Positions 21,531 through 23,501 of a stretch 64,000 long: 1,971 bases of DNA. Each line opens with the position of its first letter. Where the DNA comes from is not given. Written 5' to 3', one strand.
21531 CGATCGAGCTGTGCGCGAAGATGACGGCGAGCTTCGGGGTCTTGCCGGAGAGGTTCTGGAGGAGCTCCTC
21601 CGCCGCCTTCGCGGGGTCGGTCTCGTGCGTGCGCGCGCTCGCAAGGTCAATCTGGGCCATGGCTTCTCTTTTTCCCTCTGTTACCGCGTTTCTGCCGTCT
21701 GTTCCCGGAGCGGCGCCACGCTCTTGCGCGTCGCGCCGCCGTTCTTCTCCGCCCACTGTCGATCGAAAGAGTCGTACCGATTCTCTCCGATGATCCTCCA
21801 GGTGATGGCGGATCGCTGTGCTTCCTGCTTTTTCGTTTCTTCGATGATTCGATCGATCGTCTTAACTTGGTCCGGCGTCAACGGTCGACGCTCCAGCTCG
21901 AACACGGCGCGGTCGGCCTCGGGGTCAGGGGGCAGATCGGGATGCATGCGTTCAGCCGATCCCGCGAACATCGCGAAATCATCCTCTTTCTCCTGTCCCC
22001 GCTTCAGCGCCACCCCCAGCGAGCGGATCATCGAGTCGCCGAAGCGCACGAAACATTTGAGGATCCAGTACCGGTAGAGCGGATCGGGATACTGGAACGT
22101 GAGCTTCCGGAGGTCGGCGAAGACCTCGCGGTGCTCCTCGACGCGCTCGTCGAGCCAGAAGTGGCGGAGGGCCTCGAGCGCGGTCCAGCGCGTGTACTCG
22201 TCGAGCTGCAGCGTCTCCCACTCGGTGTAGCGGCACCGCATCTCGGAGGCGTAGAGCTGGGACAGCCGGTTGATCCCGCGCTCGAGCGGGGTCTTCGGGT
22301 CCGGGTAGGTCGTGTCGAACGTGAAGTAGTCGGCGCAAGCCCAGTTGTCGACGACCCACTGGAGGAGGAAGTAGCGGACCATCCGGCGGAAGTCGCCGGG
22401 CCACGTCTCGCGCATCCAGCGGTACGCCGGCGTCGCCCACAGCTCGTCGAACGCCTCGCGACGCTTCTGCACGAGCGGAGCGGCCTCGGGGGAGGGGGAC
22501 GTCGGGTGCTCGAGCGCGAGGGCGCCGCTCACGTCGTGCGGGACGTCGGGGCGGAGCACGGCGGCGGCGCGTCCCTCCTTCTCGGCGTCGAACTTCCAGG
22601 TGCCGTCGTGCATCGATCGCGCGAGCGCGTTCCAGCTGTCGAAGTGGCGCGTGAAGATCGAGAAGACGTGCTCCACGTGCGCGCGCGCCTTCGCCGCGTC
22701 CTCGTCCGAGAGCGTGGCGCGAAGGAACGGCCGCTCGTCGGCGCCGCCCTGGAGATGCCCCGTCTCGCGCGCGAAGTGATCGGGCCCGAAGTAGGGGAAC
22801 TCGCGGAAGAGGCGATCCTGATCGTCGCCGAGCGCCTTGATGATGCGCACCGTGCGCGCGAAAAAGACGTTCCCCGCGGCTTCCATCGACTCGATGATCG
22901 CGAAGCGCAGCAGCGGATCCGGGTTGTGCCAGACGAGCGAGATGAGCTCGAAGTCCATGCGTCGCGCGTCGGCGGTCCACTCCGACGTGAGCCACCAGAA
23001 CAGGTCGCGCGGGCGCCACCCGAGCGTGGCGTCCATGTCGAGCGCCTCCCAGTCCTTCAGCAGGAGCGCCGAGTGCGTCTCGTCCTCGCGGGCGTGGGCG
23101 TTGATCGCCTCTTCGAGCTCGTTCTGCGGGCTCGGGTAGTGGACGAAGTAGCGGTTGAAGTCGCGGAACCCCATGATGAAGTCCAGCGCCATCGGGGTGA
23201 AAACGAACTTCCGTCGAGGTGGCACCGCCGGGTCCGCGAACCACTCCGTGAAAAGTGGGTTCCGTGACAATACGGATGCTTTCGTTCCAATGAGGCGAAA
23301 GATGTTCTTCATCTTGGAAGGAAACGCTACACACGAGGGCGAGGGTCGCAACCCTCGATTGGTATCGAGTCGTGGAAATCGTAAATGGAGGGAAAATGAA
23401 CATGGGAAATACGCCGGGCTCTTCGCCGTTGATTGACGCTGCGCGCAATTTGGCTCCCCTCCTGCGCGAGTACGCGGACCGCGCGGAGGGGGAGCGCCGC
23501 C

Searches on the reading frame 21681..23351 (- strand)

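Call 16: search_protein_families(library=pfam, max_evalue=0.01, proteins=[window:21681-23351:-])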
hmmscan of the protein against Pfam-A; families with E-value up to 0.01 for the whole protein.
window:21681-23351:- (556 aa): 1 family
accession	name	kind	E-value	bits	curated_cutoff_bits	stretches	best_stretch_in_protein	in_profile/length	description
PF13646.12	HEAT_2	-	0.00034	21.3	27.7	0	384-439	13-60/88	HEAT repeats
